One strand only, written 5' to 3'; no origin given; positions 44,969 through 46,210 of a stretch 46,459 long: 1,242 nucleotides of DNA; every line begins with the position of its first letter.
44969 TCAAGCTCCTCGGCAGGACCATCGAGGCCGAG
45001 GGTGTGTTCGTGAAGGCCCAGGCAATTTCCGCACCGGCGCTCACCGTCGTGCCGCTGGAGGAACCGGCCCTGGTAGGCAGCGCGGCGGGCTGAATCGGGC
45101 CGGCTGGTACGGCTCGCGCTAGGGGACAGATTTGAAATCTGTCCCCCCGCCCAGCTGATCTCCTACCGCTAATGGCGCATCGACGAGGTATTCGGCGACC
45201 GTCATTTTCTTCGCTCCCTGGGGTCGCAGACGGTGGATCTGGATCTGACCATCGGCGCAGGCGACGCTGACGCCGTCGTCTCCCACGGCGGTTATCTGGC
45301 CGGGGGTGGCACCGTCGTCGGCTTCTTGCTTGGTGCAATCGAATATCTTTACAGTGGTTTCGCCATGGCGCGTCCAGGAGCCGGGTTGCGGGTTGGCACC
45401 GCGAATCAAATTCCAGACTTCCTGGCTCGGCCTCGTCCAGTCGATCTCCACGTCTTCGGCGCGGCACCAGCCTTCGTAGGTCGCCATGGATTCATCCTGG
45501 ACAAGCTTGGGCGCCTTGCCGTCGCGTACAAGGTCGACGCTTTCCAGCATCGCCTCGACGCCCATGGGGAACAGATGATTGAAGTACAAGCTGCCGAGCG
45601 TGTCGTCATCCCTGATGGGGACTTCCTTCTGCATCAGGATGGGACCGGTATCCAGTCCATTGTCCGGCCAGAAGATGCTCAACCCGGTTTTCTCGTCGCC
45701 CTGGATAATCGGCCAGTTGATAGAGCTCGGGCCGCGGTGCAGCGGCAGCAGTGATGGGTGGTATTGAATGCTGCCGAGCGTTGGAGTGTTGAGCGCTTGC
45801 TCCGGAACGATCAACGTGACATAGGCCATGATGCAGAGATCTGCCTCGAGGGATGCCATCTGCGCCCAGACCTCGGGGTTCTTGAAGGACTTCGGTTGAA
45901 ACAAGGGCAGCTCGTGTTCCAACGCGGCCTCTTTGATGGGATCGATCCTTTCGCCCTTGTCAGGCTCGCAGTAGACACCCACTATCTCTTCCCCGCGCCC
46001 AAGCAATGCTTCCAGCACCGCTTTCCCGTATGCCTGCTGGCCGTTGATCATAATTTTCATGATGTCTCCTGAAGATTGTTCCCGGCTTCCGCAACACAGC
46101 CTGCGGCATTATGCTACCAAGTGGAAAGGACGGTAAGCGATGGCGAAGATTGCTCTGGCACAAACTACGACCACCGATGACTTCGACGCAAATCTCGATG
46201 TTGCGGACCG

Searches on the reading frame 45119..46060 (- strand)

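Call 71: search_protein_families(library=pfam, proteins=[window:45119-46060:-], max_evalue=0.0001)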
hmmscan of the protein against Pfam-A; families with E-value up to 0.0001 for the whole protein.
window:45119-46060:- (313 aa): 2 families
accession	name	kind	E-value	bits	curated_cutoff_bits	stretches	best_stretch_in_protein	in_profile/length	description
PF00551.24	Formyl_trans_N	-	8.6e-30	104.3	26.1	1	3-159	5-166/181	Formyl transferase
PF02911.23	Formyl_trans_C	-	3.3e-23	82.2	21.1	1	201-292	4-96/100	Formyl transferase, C-terminal domain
